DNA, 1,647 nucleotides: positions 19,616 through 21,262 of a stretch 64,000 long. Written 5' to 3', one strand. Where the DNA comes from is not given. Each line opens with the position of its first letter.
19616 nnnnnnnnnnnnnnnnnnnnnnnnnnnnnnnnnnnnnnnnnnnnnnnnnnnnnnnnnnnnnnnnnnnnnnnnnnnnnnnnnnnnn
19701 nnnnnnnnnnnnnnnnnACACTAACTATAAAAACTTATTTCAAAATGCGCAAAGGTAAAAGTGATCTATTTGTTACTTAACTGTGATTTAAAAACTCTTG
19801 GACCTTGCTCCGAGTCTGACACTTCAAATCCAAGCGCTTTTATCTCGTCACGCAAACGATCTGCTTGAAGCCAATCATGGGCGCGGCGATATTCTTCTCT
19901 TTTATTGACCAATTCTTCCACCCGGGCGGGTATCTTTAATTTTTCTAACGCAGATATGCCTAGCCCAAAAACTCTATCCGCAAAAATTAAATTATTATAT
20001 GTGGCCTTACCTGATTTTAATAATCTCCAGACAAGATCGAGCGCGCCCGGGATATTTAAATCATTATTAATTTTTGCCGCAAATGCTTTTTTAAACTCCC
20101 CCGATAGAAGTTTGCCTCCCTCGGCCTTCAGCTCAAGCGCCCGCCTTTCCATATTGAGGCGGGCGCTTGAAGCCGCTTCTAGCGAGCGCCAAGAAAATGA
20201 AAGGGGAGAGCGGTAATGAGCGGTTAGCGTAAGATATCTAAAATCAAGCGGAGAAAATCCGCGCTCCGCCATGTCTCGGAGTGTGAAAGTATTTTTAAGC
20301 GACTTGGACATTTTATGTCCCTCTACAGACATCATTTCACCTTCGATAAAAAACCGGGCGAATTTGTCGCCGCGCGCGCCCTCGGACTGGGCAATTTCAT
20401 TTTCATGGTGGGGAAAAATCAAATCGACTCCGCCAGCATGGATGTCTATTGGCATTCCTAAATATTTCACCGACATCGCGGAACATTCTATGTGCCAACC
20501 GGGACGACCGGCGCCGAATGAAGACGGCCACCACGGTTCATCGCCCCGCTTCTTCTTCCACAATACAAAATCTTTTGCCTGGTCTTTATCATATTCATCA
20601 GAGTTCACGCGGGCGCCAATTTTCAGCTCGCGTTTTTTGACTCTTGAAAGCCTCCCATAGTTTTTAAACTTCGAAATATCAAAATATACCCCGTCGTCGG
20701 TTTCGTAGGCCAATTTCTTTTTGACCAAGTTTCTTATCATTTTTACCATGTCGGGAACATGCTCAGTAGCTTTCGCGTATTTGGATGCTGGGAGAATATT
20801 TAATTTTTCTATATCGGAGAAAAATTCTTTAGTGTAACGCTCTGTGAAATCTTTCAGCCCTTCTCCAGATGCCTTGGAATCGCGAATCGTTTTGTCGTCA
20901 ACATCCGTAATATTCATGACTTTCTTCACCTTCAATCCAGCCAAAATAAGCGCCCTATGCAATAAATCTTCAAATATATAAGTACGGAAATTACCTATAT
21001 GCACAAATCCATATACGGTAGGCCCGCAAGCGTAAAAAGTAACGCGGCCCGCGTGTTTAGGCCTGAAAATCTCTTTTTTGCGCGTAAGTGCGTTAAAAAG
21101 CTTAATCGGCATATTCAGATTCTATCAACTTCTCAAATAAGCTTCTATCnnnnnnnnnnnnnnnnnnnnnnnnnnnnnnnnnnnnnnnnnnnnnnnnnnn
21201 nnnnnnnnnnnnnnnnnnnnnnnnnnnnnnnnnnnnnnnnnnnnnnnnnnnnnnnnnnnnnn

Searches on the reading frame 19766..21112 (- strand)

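Call 44: search_protein_families(library=pfam, proteins=[window:19766-21112:-])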
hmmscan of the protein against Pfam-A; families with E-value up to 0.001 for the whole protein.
window:19766-21112:- (448 aa): 5 families
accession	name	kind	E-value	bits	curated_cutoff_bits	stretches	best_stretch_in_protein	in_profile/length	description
PF01406.26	tRNA-synt_1e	-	8.1e-104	347.6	27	1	16-315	2-300/301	tRNA synthetases class I (C) catalytic domain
PF09334.17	tRNA-synt_1g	-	4.6e-08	32.7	20.1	0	34-148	11-126/391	tRNA synthetases class I (M)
PF00133.28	tRNA-synt_1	-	5.4e-06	25.8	22.7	0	220-283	327-391/414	tRNA synthetases class I (I, L, M and V)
PF23493.1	CysS_C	-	5.6e-06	26.8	23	1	394-436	4-46/51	Cysteinyl-tRNA ligase anticodon binding domain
PF01921.24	tRNA-synt_1f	-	1.5e-05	24.6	27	0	25-73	24-72/360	tRNA synthetases class I (K)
